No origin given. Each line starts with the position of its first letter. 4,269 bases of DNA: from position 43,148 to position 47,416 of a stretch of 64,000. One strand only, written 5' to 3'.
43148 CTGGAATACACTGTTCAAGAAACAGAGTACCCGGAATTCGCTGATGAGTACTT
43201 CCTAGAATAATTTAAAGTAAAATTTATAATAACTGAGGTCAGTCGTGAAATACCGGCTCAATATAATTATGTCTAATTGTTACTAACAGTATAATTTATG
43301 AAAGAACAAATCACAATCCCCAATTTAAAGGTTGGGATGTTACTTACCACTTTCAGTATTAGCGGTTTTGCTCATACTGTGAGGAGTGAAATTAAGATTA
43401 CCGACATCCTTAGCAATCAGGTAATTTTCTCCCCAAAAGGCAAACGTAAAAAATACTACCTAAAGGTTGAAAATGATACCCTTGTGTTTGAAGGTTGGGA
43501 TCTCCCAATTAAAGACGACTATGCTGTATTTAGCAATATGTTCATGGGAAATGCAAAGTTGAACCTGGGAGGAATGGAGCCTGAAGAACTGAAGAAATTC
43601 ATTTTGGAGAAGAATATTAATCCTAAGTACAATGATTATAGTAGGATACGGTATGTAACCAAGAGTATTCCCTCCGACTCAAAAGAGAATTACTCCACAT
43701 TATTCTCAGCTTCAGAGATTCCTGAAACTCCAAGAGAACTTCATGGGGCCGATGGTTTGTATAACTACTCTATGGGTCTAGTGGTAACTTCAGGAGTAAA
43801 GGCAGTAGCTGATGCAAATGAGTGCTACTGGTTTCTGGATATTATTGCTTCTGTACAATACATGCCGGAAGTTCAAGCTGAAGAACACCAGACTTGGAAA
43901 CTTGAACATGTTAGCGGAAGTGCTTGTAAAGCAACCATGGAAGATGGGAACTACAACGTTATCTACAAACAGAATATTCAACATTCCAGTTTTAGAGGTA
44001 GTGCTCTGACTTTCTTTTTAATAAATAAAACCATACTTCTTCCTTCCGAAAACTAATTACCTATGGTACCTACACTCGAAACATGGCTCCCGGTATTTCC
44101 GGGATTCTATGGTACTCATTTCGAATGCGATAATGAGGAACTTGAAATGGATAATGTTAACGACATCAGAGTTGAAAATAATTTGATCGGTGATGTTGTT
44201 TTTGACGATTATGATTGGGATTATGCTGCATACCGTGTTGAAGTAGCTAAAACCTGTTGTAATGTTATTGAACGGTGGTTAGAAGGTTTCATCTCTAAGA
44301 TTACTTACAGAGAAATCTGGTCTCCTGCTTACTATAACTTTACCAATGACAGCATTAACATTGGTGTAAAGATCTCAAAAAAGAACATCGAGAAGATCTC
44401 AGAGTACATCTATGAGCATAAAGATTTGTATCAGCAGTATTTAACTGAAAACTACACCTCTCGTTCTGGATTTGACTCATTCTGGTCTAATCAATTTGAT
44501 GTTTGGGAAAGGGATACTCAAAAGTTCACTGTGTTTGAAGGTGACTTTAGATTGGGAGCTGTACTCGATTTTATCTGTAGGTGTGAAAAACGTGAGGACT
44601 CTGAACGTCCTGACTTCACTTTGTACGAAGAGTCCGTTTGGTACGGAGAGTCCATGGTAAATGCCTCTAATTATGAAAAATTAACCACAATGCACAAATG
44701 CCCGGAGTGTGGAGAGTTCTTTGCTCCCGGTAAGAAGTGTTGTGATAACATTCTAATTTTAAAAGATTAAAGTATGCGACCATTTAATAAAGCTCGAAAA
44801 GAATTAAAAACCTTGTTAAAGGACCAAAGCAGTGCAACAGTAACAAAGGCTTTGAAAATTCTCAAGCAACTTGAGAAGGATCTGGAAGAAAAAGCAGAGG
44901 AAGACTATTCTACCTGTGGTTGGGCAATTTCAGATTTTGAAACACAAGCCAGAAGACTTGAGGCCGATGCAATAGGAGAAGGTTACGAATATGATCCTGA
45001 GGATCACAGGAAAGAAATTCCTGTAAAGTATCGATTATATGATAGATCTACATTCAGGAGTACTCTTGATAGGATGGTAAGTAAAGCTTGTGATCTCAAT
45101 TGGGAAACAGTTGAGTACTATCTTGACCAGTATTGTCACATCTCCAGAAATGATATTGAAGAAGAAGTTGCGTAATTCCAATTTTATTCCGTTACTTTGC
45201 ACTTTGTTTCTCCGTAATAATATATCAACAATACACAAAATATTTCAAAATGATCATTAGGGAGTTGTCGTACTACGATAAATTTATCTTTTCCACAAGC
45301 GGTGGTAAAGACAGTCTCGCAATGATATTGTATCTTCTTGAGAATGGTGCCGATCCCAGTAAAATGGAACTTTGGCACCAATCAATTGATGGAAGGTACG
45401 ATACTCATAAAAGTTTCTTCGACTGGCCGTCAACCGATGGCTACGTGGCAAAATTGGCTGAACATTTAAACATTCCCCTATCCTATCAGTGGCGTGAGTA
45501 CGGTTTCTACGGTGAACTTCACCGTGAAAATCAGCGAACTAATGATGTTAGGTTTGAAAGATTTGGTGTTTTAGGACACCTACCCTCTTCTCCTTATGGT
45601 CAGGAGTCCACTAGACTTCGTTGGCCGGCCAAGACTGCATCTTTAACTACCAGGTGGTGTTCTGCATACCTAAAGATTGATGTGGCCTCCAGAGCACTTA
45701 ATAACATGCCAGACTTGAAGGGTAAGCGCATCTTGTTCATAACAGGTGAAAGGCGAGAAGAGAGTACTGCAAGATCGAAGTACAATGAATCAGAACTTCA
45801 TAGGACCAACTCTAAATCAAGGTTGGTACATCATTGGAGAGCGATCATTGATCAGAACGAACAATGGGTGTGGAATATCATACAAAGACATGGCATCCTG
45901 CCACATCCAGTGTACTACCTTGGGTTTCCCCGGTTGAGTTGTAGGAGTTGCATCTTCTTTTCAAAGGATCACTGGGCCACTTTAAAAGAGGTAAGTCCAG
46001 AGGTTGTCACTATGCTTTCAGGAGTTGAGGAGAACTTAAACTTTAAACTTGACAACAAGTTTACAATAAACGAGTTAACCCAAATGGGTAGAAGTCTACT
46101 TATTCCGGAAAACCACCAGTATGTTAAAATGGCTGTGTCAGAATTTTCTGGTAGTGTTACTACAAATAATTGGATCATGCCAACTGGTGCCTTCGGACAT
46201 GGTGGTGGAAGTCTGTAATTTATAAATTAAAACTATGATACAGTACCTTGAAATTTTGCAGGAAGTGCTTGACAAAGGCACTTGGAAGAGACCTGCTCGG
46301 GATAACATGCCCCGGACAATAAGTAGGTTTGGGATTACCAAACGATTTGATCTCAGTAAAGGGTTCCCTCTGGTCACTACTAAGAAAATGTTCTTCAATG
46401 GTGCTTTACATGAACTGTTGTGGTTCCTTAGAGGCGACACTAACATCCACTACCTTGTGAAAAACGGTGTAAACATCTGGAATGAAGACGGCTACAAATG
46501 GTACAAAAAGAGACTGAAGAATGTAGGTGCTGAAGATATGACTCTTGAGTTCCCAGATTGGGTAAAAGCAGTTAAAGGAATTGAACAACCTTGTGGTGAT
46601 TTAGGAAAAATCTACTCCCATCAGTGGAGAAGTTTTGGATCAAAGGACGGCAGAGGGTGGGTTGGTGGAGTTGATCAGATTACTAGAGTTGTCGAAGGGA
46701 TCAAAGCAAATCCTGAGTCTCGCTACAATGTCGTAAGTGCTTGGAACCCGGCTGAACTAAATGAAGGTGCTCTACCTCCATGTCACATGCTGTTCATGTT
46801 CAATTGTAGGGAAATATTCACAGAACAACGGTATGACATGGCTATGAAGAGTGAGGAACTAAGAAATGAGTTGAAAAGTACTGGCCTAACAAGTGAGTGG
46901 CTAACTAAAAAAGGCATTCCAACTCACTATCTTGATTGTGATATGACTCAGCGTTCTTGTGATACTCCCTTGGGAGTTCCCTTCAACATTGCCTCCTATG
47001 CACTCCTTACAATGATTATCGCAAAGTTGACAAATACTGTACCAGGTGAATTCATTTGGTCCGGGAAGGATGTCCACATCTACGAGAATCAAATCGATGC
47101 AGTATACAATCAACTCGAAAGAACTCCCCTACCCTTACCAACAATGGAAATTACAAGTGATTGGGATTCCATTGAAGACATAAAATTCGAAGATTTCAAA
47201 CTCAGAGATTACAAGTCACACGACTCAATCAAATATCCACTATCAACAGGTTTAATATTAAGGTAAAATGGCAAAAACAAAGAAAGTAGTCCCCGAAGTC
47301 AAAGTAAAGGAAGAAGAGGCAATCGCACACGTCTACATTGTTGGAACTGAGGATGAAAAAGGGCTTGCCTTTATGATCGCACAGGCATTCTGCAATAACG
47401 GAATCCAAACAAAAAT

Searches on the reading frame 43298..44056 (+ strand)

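Call 24: search_protein_families(library=pfam, proteins=[window:43298-44056:+], max_evalue=0.001)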
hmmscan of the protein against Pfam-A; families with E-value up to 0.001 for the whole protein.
window:43298-44056:+ (252 aa): 1 family
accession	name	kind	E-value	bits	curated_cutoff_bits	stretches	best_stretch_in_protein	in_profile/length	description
PF21781.2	DUF6876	-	6e-27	94.4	27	1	146-251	8-116/117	Family of unknown function (DUF6876)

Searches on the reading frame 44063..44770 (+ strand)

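Call 24: search_protein_families(library=pfam, proteins=[window:44063-44770:+], max_evalue=0.001)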
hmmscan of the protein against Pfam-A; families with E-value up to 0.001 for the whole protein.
window:44063-44770:+ (235 aa): 0 families

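Call 47: search_protein_families(library=phrogs, proteins=[window:44063-44770:+], max_evalue=0.001)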
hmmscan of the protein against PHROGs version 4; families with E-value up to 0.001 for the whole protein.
window:44063-44770:+ (235 aa): 1 family
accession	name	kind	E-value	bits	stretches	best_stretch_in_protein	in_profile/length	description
phrog_37559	-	unknown function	7.5e-27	95.4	1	5-174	3-163/194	-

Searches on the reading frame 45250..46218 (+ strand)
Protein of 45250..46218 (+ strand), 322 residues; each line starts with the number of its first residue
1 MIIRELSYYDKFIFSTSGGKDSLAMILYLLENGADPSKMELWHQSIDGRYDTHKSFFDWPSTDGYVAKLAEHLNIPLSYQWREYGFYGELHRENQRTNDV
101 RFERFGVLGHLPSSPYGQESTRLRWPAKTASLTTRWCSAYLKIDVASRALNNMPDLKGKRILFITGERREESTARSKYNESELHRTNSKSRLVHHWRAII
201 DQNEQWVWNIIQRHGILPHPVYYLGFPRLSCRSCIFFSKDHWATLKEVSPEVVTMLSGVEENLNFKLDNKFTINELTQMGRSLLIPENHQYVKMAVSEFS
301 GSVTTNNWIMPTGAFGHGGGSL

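Call 24: search_protein_families(library=pfam, proteins=[window:45250-46218:+], max_evalue=0.001)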
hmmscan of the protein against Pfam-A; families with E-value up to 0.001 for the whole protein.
window:45250-46218:+ (322 aa): 1 family
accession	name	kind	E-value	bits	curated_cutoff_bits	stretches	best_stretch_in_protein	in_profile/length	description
PF01507.26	PAPS_reduct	-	8.3e-13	49.2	22.5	1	135-234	79-172/175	Phosphoadenosine phosphosulfate reductase domain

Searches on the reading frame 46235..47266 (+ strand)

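Call 24: search_protein_families(library=pfam, proteins=[window:46235-47266:+], max_evalue=0.001)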
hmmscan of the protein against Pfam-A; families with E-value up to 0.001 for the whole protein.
window:46235-47266:+ (343 aa): 1 family
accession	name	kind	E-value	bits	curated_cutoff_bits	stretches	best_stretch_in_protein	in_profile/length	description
PF00303.24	Thymidylat_synt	-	6.1e-94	314.5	24.3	1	3-337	2-265/266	Thymidylate synthase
